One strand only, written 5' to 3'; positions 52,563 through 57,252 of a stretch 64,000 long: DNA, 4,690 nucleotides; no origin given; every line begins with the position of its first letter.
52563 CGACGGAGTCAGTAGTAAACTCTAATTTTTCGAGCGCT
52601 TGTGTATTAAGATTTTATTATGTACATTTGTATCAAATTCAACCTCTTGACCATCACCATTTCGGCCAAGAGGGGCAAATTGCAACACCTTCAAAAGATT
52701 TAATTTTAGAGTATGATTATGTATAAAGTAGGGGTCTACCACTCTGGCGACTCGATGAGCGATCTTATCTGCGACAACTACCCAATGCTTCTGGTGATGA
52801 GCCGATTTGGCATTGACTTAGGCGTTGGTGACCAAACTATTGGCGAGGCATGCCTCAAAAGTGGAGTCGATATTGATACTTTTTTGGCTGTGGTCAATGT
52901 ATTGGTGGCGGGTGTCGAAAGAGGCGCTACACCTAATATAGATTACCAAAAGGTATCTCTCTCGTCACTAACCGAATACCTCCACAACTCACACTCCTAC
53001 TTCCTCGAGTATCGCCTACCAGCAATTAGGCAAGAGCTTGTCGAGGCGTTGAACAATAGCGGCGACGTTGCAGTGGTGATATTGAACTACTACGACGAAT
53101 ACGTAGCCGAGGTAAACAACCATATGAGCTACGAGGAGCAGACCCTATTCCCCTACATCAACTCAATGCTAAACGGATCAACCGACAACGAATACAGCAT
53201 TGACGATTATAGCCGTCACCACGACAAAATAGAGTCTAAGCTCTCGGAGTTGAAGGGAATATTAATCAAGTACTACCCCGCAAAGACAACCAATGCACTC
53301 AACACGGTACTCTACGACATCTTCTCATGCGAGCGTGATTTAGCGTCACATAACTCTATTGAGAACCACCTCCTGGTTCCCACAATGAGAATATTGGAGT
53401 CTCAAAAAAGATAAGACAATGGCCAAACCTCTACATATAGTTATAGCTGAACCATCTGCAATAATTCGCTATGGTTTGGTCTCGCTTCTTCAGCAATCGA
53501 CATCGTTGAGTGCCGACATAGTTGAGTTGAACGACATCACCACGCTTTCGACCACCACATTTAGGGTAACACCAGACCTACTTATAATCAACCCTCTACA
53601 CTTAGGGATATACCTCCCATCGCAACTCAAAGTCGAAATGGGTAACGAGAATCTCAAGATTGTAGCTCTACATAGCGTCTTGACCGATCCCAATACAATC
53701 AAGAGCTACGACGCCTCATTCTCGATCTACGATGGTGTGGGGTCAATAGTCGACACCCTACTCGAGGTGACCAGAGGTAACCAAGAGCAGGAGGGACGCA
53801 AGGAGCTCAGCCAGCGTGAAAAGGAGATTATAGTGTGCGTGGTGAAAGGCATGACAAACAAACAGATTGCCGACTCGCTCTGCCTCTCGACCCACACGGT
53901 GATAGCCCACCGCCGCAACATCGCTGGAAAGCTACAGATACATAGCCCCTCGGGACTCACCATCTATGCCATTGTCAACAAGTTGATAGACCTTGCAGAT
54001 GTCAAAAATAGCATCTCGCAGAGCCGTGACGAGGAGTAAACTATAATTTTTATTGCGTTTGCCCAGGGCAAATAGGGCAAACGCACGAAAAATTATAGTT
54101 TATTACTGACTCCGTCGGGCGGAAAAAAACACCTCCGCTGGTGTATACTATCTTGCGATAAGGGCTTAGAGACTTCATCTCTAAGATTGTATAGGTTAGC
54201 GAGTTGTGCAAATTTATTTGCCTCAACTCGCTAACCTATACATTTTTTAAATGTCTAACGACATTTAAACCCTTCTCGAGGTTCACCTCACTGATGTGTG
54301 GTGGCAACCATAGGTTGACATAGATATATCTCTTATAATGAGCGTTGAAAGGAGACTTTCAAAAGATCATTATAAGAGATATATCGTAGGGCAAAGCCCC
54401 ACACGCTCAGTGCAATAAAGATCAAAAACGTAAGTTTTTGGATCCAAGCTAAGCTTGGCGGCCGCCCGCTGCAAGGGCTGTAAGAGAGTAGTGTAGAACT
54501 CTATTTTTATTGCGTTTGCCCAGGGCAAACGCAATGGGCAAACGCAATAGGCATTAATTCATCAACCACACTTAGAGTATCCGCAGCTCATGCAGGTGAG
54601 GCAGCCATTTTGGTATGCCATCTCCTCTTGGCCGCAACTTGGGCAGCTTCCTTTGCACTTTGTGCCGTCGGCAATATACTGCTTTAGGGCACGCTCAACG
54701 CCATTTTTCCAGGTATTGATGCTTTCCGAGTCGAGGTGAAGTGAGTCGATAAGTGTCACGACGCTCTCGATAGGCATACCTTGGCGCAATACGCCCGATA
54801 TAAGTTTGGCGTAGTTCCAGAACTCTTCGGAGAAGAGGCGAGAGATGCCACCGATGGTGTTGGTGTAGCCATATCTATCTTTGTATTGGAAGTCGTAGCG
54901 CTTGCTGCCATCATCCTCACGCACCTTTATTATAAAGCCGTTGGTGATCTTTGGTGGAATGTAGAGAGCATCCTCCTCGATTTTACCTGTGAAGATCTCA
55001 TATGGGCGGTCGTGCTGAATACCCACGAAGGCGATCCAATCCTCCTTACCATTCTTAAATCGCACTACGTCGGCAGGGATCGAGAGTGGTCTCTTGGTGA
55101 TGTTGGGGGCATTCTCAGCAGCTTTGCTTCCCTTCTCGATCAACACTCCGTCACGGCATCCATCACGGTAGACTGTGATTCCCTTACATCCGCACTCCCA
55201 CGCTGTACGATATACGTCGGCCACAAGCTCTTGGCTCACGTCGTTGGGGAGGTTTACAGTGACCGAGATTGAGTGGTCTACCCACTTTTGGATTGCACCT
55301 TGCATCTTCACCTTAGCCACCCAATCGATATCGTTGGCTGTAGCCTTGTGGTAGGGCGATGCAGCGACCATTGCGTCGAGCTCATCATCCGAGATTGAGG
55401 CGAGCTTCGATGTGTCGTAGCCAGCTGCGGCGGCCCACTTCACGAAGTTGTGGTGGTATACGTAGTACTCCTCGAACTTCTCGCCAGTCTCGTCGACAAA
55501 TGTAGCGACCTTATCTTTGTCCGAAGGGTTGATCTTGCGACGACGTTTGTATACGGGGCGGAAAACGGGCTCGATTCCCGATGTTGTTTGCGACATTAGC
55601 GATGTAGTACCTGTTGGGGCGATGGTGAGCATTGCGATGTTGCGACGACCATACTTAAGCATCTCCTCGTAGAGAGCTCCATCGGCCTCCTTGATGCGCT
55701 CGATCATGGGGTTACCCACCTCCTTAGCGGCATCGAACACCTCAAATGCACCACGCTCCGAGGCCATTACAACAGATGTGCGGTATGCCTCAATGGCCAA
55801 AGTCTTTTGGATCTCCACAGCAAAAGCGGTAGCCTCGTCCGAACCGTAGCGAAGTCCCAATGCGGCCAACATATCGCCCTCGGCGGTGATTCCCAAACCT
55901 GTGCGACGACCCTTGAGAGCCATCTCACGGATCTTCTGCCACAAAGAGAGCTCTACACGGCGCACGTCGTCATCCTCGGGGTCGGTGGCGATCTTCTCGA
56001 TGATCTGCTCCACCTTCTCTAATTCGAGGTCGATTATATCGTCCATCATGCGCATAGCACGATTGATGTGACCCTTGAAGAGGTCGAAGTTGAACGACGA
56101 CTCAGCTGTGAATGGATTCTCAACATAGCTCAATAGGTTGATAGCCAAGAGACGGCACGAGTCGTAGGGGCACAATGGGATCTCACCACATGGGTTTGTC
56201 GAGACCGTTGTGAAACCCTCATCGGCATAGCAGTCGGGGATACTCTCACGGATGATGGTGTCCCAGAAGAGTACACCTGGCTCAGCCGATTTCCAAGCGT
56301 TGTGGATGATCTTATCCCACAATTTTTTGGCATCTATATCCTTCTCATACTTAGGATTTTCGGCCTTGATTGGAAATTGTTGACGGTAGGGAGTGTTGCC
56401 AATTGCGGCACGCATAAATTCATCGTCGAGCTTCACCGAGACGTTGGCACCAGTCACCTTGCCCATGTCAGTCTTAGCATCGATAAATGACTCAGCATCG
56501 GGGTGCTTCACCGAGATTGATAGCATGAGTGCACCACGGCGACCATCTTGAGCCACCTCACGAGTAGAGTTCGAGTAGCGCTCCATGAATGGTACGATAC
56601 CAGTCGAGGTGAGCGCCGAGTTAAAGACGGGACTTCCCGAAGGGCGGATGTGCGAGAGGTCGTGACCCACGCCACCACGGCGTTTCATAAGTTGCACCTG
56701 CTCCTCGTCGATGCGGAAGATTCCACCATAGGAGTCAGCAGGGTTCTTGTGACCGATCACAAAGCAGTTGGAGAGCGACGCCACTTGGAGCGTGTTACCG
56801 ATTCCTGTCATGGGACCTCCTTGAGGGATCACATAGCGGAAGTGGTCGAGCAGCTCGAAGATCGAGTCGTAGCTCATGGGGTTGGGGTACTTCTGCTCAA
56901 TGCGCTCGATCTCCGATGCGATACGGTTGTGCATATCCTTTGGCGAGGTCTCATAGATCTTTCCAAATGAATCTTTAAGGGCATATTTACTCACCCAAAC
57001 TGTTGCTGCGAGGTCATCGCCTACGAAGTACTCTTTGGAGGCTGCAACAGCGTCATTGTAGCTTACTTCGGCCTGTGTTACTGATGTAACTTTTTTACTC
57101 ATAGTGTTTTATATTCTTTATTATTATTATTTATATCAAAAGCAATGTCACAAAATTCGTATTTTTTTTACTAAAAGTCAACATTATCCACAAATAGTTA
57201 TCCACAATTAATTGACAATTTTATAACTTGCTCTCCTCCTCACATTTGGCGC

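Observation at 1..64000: CCGG appears completely absent from the window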

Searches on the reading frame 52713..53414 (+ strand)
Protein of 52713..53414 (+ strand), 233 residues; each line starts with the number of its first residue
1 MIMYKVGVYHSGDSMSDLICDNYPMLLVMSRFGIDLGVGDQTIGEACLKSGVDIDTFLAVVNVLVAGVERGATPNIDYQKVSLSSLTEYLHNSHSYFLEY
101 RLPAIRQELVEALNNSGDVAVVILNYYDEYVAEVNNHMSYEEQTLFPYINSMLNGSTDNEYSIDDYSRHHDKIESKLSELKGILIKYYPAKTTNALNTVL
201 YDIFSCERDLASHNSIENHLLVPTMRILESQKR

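Call 33: search_protein_families(library=pfam, proteins=[window:52713-53414:+], max_evalue=0.00001)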
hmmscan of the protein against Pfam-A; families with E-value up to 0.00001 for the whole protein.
window:52713-53414:+ (233 aa): 1 family
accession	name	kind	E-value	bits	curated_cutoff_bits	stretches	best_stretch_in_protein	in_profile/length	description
PF01814.28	Hemerythrin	-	5.4e-12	46.7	25.3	1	87-224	3-126/127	Hemerythrin HHE cation binding domain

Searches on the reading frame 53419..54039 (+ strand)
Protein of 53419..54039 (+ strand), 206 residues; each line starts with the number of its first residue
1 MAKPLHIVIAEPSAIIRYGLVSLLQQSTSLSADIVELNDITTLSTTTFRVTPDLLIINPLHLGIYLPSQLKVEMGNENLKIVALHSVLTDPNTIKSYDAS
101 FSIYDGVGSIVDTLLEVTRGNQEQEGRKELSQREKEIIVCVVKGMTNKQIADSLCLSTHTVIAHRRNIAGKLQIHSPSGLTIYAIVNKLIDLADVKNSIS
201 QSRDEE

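Call 33: search_protein_families(library=pfam, proteins=[window:53419-54039:+], max_evalue=0.00001)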
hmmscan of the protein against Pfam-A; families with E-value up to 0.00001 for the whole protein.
window:53419-54039:+ (206 aa): 1 family
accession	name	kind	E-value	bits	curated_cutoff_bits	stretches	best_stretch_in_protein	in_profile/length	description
PF00196.25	GerE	-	1.1e-16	60.6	23.5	1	129-184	2-57/57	Bacterial regulatory proteins, luxR family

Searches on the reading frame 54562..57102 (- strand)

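Call 6: search_protein_families(library=pfam, proteins=[window:54562-57102:-])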
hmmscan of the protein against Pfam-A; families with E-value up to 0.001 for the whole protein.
window:54562-57102:- (846 aa): 2 families
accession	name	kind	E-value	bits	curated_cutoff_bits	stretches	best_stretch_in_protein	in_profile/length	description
PF02867.20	Ribonuc_red_lgC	-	2.4e-90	304.1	23.9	1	111-645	1-523/523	Ribonucleotide reductase, barrel domain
PF00317.26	Ribonuc_red_lgN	-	5.1e-05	23.7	28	1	29-92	4-64/77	Ribonucleotide reductase, all-alpha domain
